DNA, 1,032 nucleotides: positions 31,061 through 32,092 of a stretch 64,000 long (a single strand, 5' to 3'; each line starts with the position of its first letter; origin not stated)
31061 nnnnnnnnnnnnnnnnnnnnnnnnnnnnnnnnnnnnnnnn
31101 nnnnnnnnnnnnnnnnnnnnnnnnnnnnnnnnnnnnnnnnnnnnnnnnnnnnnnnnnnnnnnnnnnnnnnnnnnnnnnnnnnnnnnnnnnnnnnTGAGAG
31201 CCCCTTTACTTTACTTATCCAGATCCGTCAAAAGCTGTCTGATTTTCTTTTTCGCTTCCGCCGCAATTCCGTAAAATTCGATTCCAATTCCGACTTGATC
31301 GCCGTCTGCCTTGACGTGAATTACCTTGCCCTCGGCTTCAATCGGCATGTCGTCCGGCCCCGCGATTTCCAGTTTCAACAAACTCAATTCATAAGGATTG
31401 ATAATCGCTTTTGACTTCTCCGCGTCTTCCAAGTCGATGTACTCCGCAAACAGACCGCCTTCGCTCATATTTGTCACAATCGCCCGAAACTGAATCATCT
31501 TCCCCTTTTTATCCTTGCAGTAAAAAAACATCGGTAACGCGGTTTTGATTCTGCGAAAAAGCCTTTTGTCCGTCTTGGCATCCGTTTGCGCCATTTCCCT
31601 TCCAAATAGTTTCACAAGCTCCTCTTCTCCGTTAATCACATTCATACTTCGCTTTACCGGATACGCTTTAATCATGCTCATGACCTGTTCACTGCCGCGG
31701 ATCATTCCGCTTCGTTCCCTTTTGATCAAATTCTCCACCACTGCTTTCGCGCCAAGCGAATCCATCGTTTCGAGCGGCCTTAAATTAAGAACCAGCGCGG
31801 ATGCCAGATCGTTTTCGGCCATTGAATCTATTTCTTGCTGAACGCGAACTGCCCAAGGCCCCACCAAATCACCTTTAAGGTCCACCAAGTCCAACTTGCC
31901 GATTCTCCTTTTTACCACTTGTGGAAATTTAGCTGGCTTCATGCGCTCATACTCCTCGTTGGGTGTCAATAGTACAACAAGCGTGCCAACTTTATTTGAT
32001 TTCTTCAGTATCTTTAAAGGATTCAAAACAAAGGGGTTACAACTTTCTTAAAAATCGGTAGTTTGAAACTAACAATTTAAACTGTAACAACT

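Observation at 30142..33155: Possible cyclic-di-GMP-responsive partner-switching module controlling a domain-less sigma54 activator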

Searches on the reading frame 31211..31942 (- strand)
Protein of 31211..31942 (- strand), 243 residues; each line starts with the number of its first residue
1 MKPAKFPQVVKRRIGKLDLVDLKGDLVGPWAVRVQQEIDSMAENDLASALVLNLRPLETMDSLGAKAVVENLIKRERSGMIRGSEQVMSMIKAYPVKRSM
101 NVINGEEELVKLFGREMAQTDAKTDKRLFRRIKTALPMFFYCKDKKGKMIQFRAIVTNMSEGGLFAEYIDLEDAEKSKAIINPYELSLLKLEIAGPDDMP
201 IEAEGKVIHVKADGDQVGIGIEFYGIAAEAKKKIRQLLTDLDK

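Call 5: search_protein_families(library=pfam, proteins=[window:31211-31942:-], max_evalue=1)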
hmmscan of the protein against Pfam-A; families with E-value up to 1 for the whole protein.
window:31211-31942:- (243 aa): 3 families
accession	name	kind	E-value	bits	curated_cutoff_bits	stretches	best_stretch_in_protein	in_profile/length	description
PF07238.19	PilZ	-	1.1e-08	35.8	22.5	1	126-238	2-100/102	PilZ domain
PF01740.26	STAS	-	0.0024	18.1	22.6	1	19-76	12-69/106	STAS domain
PF19234.4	DUF5887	-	0.1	13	32.7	1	58-104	57-102/136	Family of unknown function (DUF5887)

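Call 6: search_protein_families(library=ncbifam, proteins=[window:31211-31942:-], max_evalue=1)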
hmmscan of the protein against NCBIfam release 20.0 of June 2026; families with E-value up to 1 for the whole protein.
window:31211-31942:- (243 aa): 3 families
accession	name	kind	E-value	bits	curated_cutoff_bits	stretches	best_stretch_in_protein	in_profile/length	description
TIGR02266.1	gmx_TIGR02266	paralog_domain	4.4e-07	30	68.7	1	147-238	12-95/96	TIGR02266 family protein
TIGR00377.1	ant_ant_sig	superfamily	0.00013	21.8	53.45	1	18-75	14-71/108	anti-sigma factor antagonist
TIGR02886.1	spore_II_AA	equivalog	0.0034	17.4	114.75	1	19-101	11-97/106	anti-sigma F factor antagonist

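Call 9: find_homologous_proteins(query=window:31211-31942:-)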
Query window:31211-31942:- (243 aa): 28 proteins with E <= 0.001 among 643 candidates.
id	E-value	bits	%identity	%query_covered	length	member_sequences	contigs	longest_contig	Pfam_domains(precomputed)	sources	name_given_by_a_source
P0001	3.0e-151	519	100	100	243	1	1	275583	PF07238.20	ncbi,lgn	-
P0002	1.2e-100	354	67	100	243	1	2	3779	PF07238.20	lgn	-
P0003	4.0e-97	342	65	100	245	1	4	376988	PF07238.20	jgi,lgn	-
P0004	3.2e-73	264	50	98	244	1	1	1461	PF07238.20,PF01740.27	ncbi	-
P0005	2.2e-70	255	50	97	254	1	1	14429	PF07238.20,PF01740.27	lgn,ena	-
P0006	2.6e-70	254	48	98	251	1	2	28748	PF07238.20,PF01740.27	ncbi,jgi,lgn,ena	-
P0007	1.6e-68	249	48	98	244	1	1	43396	PF07238.20,PF01740.27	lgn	-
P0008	7.7e-64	233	47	95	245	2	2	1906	PF07238.20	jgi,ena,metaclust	metaclust:\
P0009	2.7e-63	232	45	98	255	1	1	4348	PF07238.20,PF01740.27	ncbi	-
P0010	7.3e-63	230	47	96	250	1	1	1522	PF07238.20,PF01740.27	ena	-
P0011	1.4e-61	226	47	96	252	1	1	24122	PF07238.20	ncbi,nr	ncbi:MAG: PilZ domain-containing protein [Candidatus Omnitrophica bacterium]|nr:PilZ domain-containi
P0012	7.5e-56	207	44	95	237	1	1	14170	PF07238.20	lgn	-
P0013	2.9e-52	195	41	95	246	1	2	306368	PF07238.20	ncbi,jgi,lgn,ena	-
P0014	2.8e-51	192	39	95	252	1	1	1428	PF07238.20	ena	-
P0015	8.3e-51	191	41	96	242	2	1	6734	PF07238.20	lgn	-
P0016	4.1e-50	188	39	95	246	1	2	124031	PF07238.20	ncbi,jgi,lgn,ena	-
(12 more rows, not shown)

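Call 10: find_encoding_contigs(protein=window:31211-31942:-, flank=6000, max_places=4)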
Protein window:31211-31942:- (243 aa): no gene with exactly this product is on record in the collection.

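Call 11: find_encoding_contigs(protein=P0003, flank=6000, max_places=2)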
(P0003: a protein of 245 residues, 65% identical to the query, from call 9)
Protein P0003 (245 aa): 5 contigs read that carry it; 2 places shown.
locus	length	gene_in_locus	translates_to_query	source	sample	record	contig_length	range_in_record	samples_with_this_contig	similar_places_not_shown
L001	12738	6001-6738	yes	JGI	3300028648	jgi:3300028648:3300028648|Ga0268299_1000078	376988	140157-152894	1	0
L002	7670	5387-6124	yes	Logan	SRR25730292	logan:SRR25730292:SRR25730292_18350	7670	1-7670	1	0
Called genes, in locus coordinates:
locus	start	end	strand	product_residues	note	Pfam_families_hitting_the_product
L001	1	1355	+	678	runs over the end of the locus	PF03483:B3_4, PF03484:B5, PF17759:tRNA_synthFbeta, PF03147:FDX-ACB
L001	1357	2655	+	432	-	PF07694:5TM-5TMR_LYT, PF06580:His_kinase, PF02518:HATPase_c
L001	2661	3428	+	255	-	PF00072:Response_reg, PF04397:LytTR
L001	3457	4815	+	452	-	PF05496:RuvB_N, PF00004:AAA, PF01078:Mg_chelatase (faint), PF07728:AAA_5 (weak), PF13173:AAA_14, PF16193:AAA_assoc_2, PF12002:MgsA_C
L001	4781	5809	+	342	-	PF00158:Sigma54_activat, PF14532:Sigma54_activ_2, PF00004:AAA (faint), PF07724:AAA_2 (weak), PF07728:AAA_5, PF25601:AAA_lid_14, PF02954:HTH_8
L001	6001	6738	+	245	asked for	PF07238:PilZ (weak)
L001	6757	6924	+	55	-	-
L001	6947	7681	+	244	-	PF07238:PilZ (weak)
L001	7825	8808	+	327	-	PF03706:LPG_synthase_TM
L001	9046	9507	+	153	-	PF00364:Biotin_lipoyl, PF25984:BSH_YknX (faint)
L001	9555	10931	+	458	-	PF00289:Biotin_carb_N, PF02786:CPSase_L_D2, PF08443:RimK, PF02222:ATP-grasp, PF07478:Dala_Dala_lig_C, PF02785:Biotin_carb_C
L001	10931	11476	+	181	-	-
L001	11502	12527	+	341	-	PF00365:PFK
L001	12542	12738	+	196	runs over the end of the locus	PF13580:SIS_2, PF01380:SIS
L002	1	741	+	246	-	?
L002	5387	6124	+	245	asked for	PF07238:PilZ (weak)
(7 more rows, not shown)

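Call 12: find_encoding_contigs(protein=P0007, flank=6000, max_places=2)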
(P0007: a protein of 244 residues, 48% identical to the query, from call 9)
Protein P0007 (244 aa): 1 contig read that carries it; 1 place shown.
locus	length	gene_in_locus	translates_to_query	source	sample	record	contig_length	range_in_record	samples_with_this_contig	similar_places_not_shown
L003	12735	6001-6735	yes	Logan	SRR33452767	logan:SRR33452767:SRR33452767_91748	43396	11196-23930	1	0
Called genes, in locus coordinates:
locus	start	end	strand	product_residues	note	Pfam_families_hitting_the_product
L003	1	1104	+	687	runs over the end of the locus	PF03483:B3_4, PF03484:B5, PF17759:tRNA_synthFbeta, PF03147:FDX-ACB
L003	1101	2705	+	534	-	PF07694:5TM-5TMR_LYT, PF06580:His_kinase, PF02518:HATPase_c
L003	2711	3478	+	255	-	PF00072:Response_reg, PF04397:LytTR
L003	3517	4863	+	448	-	PF00158:Sigma54_activat (faint), PF05496:RuvB_N, PF01078:Mg_chelatase (faint), PF00004:AAA, PF13173:AAA_14 (weak), PF16193:AAA_assoc_2, PF12002:MgsA_C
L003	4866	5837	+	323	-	PF00158:Sigma54_activat, PF14532:Sigma54_activ_2, PF07724:AAA_2 (weak), PF07728:AAA_5, PF25601:AAA_lid_14, PF02954:HTH_8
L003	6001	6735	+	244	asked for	PF01740:STAS (weak), PF07238:PilZ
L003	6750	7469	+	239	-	PF07238:PilZ (faint)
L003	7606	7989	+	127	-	PF08899:DUF1844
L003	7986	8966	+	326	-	PF03706:LPG_synthase_TM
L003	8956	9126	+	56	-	PF03966:Trm112p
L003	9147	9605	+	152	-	PF25984:BSH_YknX (faint), PF00364:Biotin_lipoyl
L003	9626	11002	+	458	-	PF00289:Biotin_carb_N, PF02786:CPSase_L_D2, PF08443:RimK (weak), PF02222:ATP-grasp, PF07478:Dala_Dala_lig_C, PF02785:Biotin_carb_C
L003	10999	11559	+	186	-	-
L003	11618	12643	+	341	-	PF00365:PFK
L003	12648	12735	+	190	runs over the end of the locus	PF13580:SIS_2, PF01380:SIS (weak)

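Call 13: find_encoding_contigs(protein=P0013, flank=6000, max_places=2)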
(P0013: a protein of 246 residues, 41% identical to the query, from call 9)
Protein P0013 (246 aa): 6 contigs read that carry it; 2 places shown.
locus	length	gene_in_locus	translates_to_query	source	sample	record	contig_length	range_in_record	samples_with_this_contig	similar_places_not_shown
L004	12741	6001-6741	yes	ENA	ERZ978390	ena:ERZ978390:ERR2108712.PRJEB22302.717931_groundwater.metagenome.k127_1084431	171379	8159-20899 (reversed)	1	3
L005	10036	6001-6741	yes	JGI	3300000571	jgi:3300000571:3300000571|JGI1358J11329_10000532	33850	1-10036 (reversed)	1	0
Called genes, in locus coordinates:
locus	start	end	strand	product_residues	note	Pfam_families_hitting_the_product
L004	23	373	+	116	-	PF00453:Ribosomal_L20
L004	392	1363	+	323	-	PF02912:Phe_tRNA-synt_N, PF01409:tRNA-synt_2d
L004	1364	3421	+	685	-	PF03483:B3_4, PF03484:B5, PF17759:tRNA_synthFbeta, PF03147:FDX-ACB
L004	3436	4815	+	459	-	PF05496:RuvB_N, PF00004:AAA, PF07728:AAA_5 (weak), PF13173:AAA_14, PF16193:AAA_assoc_2, PF12002:MgsA_C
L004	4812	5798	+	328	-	PF00158:Sigma54_activat, PF14532:Sigma54_activ_2, PF07728:AAA_5 (weak), PF25601:AAA_lid_14, PF02954:HTH_8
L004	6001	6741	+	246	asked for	PF07238:PilZ (weak)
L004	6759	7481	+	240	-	PF01740:STAS (weak)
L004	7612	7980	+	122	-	PF08899:DUF1844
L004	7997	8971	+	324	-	PF03706:LPG_synthase_TM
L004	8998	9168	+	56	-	PF03966:Trm112p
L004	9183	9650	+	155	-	PF01220:DHquinase_II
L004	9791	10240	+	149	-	PF25917:BSH_RND (faint), PF00364:Biotin_lipoyl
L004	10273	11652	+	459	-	PF00289:Biotin_carb_N, PF02786:CPSase_L_D2, PF02222:ATP-grasp (weak), PF07478:Dala_Dala_lig_C, PF02785:Biotin_carb_C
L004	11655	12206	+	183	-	-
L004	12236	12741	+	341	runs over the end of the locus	PF00365:PFK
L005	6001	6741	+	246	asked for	PF07238:PilZ (weak)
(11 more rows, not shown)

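Call 14: find_encoding_contigs(protein=P0016, flank=6000, max_places=2)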
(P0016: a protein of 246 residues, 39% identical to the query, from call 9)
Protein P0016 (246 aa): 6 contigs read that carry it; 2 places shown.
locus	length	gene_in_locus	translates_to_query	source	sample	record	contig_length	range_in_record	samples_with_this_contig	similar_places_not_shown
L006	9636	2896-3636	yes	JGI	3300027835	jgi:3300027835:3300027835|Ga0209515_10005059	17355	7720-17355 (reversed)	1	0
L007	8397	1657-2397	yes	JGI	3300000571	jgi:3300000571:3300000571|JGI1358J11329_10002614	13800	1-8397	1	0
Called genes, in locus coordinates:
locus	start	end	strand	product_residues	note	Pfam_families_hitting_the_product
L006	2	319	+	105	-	?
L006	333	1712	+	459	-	PF05496:RuvB_N, PF13191:AAA_16 (faint), PF00004:AAA, PF07728:AAA_5 (weak), PF13173:AAA_14, PF16193:AAA_assoc_2, PF12002:MgsA_C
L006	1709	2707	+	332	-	PF00158:Sigma54_activat, PF14532:Sigma54_activ_2, PF07728:AAA_5 (weak), PF25601:AAA_lid_14, PF02954:HTH_8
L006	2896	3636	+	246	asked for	PF07238:PilZ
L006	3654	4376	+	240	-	PF01740:STAS (weak)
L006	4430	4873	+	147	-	PF08899:DUF1844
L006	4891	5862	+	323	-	PF03706:LPG_synthase_TM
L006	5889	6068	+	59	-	PF03966:Trm112p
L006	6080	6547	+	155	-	PF01220:DHquinase_II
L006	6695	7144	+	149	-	PF25917:BSH_RND (faint), PF00364:Biotin_lipoyl, PF25984:BSH_YknX (faint)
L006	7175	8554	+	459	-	PF00289:Biotin_carb_N, PF02786:CPSase_L_D2, PF02222:ATP-grasp (weak), PF07478:Dala_Dala_lig_C, PF02785:Biotin_carb_C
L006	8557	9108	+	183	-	-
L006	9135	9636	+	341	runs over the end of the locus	PF00365:PFK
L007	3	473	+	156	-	?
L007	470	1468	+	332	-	PF00158:Sigma54_activat, PF14532:Sigma54_activ_2, PF07728:AAA_5 (weak), PF25601:AAA_lid_14, PF02954:HTH_8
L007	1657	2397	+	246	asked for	PF07238:PilZ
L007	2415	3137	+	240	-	PF01740:STAS (weak)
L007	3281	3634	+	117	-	PF08899:DUF1844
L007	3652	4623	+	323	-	PF03706:LPG_synthase_TM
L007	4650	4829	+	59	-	PF03966:Trm112p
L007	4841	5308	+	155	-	PF01220:DHquinase_II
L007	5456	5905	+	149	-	PF25917:BSH_RND (faint), PF00364:Biotin_lipoyl, PF25984:BSH_YknX (faint)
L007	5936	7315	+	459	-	PF00289:Biotin_carb_N, PF02786:CPSase_L_D2, PF02222:ATP-grasp (weak), PF07478:Dala_Dala_lig_C, PF02785:Biotin_carb_C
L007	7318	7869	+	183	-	-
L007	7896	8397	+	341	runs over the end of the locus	PF00365:PFK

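Call 19: find_related_loci(query=A1, collection=genome_contigs, flank=5000)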
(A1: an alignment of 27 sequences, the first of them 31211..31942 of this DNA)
Query A1 (243 aa) in genome_contigs; peptide patterns used: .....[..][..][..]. (x = any residue, [..] = any of these).
82 stretches matched a pattern; 40 encode a relative of the query (tblastn E <= 1e-3); 40 distinct loci.
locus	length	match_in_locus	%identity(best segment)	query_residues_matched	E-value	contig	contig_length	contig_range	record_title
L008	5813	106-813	47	7-239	1e-68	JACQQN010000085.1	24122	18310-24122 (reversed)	MAG: Candidatus Omnitrophota bacterium isolate NC_groundwater_1334_Ag_S-0.2um_43_29 S_p2_S4_coassembly_k141_1983049, who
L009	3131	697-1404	40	5-239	5e-58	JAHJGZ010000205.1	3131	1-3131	MAG: Candidatus Omnitrophota bacterium isolate Modern_marine_glass_biofilm.mb.92 Modern_marine_glas.mb.92_k141_1048284,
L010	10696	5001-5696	42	6-238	3e-57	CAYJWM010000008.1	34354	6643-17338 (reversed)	MAG TPA_asm: uncultured bacterium isolate ERP125453_co1_477 genome assembly, contig: NODE_1007_length_34354_cov_10.69109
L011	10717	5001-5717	37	1-238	1e-50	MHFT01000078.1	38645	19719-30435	MAG: Omnitrophica bacterium RIFCSPLOWO2_12_FULL_50_11 rifcsplowo2_12_scaffold_5181, whole genome shotgun sequence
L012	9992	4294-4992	36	7-238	5e-48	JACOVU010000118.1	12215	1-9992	MAG: Candidatus Omnitrophota bacterium isolate NC_groundwater_108_Ag_S-0.2um_46_37 S_p2_S4_170907_scaffold_1946934, whol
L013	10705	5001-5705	35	7-238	3e-42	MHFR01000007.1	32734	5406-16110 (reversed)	MAG: Omnitrophica bacterium RIFCSPLOWO2_12_FULL_44_17 rifcsplowo2_12_scaffold_1177, whole genome shotgun sequence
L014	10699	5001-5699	26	8-238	7e-27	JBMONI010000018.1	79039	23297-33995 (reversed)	MAG: Candidatus Omnitrophota bacterium isolate Betzabe_MAG072 MAG072_18, whole genome shotgun sequence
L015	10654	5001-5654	29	8-224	3e-26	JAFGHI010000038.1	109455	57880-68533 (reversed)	MAG: Candidatus Omnitrophota bacterium isolate Zod_Metabat.1447 k87_8905902, whole genome shotgun sequence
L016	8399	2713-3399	26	12-238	2e-24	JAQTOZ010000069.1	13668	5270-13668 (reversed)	MAG: Candidatus Omnitrophota bacterium isolate STB_104 NODE_11040_length_13668_cov_4.184329_Sandtown_B, whole genome sho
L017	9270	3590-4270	28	12-238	9e-24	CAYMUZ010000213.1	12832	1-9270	MAG TPA_asm: uncultured bacterium isolate binchicken_co203_628 genome assembly, contig: k141_59671, whole genome shotgun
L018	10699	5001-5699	47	7-238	7e-71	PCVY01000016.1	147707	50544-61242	MAG: Candidatus Omnitrophica bacterium CG11_big_fil_rev_8_21_14_0_20_45_26 CG11_8_21_14_0.20_scaffold_35_c, whole genome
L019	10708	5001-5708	28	8-223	2e-23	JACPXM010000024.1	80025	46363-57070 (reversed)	MAG: Candidatus Omnitrophota bacterium isolate NC_groundwater_837_Pr1_B-0.1um_48_14 Montesol18_Bp1_scaffold_754149, whol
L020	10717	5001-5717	28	1-223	1e-22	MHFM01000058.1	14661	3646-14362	MAG: Omnitrophica bacterium RIFCSPLOWO2_01_FULL_45_10b rifcsplowo2_01_scaffold_58777, whole genome shotgun sequence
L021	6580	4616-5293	28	12-234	4e-22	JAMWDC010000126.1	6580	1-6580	MAG: Candidatus Omnitrophota bacterium isolate QZM4_2.bins.380.Tibet NODE_48021_length_6580_cov_0.813575, whole genome s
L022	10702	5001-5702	27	9-223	4e-19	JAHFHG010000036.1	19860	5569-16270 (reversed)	MAG: Candidatus Omnitrophota bacterium isolate nzgw333 NODE_1574_length_19861_cov_4.891439, whole genome shotgun sequenc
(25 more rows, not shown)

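Call 37: predict_structure(alignment_id=A2)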
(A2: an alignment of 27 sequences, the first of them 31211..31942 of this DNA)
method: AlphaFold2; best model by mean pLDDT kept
length: 243 residues; sequences in the alignment: 27
mean_pLDDT: 88.4   pTM: 0.83
mean pLDDT of the five models: 88.4, 88.2, 86.1, 85.4, 85.2
residues with pLDDT >= 90: 147; 70-90: 81; 50-70: 14; < 50: 1
segments of 3 or more residues with pLDDT < 50: none
pLDDT, mean of each block of 10 residues (from residue 1): 79 92 94 91 79 95 94 90 96 81 93 91 65 92 91 94 93 87 80 86 92 90 90 88 80
secondary structure, 60 per line:
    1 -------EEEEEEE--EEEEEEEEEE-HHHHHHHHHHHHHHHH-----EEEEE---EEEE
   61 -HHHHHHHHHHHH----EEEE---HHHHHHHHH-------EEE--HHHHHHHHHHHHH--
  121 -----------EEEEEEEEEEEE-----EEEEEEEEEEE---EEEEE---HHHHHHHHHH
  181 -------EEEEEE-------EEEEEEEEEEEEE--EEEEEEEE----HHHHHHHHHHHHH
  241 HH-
elements in order: E8-14 E17-26 H28-43 E49-53 E57-60 H62-73 E78-81 H85-93 E101-103 H106-118 E132-143 E149-159 E163-167 H171-180 E188-193 E201-213 E216-223 H228-242

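Call 39: fold_search(model_id=the predicted structure, library=pdb)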
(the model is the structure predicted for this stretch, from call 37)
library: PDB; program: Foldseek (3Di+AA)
matches with E <= 10: 1652; with E <= 0.001: 60
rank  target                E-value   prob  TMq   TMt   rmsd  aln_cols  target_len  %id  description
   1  5y6g                  6.3e-07  1.00  0.35  0.60   4.4       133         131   16  PilZ domain with c-di-GMP of YcgR from Escherichia coli (released 2018-07-18)
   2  5vx6_B                3.4e-06  1.00  0.36  0.41   4.2       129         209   19  Structure of Bacillus subtilis Inhibitor of motility (MotI/DgrA) (released 2017-11-22)
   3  1til_B                6.5e-06  1.00  0.40  0.78   2.2       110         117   17  Crystal Structures of the ADP and ATP bound forms of the Bacillus Anti-sigma factor SpoIIAB in complex with the Anti-a (released 2004-06-15)
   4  5kec_D                6.5e-06  1.00  0.36  0.39   4.6       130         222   17  Structure of K. pneumonia MrkH in its apo state. (released 2016-08-17)
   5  1tid_B                7.3e-06  1.00  0.40  0.77   2.4       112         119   17  Crystal Structures of the ADP and ATP bound forms of the Bacillus Anti-sigma factor SpoIIAB in complex with the Anti-a (released 2004-06-15)
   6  5vx6_A                8.3e-06  1.00  0.36  0.41   6.4       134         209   18  Structure of Bacillus subtilis Inhibitor of motility (MotI/DgrA) (released 2017-11-22)
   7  5ej1_A                8.3e-06  1.00  0.33  0.12   5.2       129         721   14  Pre-translocation state of bacterial cellulose synthase (released 2016-03-30)
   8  4rt1_A                1.3e-05  1.00  0.33  0.66   4.1       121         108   21  Structure of the Alg44 PilZ domain (R95A mutant) from Pseudomonas aeruginosa PAO1 in complex with c-di-GMP (released 2015-04-08)
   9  1tid_D                1.6e-05  1.00  0.40  0.77   2.2       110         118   17  Crystal Structures of the ADP and ATP bound forms of the Bacillus Anti-sigma factor SpoIIAB in complex with the Anti-a (released 2004-06-15)
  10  4p00_A                1.7e-05  1.00  0.34  0.13   4.5       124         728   16  Bacterial Cellulose Synthase in complex with cyclic-di-GMP and UDP (released 2014-04-09)
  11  1vc1_A                2.0e-05  1.00  0.35  0.71   3.9       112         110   18  Crystal structure of the TM1442 protein from Thermotoga maritima, a homolog of the Bacillus subtilis general stress re (released 2004-09-28)
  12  4rt0_B                2.0e-05  1.00  0.33  0.65   3.7       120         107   22  Structure of the Alg44 PilZ domain from Pseudomonas aeruginosa PAO1 in complex with c-di-GMP (released 2015-04-08)
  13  5xly_B                2.2e-05  1.00  0.36  0.67   3.9       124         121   15  Crystal structure of CheR1 in complex with c-di-GMP-bound MapZ (released 2017-08-23)
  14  5y6f                  2.6e-05  1.00  0.34  0.36   4.6       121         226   14  Crystal structure of YcgR in complex with c-di-GMP from Escherichia coli (released 2018-07-18)
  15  4rt0_A                2.6e-05  1.00  0.34  0.65   3.7       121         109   21  Structure of the Alg44 PilZ domain from Pseudomonas aeruginosa PAO1 in complex with c-di-GMP (released 2015-04-08)
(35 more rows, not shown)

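Call 46: search_protein_representatives(alignment_id=A2)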
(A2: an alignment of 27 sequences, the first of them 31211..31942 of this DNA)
Query: 27 sequences, 240 profile positions. Proteins with E-value up to 0.001 (for the whole library): 826; up to 1e-10: 134; up to 1e-30: 56. The best 150 are listed.
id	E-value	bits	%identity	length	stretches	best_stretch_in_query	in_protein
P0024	2.1e-96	338.3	-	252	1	1-238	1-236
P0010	2.6e-96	338.0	-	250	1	2-237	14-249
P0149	1.6e-86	305.9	-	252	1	1-237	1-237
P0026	1.4e-85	302.9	-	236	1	1-238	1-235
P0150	7.4e-78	277.6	-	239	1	14-238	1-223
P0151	1.1e-77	277.1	-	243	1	2-236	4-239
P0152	4.9e-73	261.8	-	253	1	2-237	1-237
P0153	1.1e-70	254.1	-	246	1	1-238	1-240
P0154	1.2e-62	227.8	-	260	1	1-238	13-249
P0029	1.8e-62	227.2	-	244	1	2-225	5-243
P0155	3.8e-62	226.1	-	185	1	59-236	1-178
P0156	2.1e-60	220.5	-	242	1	4-235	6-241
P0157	1.5e-59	217.6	-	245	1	2-238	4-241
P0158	2.2e-58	213.8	-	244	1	1-239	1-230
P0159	3.9e-58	213.0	-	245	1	1-238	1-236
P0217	1.7e-22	96.3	-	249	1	12-235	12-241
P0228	4.3e-19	85.2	-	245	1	12-234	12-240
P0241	2.0e-17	79.7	-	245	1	12-238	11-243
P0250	1.0e-16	77.4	-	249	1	11-238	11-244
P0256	3.9e-16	75.5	-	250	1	12-237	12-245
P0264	6.6e-14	68.2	-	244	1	13-236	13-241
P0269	1.8e-12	63.5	-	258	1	12-237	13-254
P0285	1.0e-09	54.5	-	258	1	20-233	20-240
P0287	2.1e-09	53.5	-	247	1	12-236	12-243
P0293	8.4e-09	51.5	-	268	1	7-226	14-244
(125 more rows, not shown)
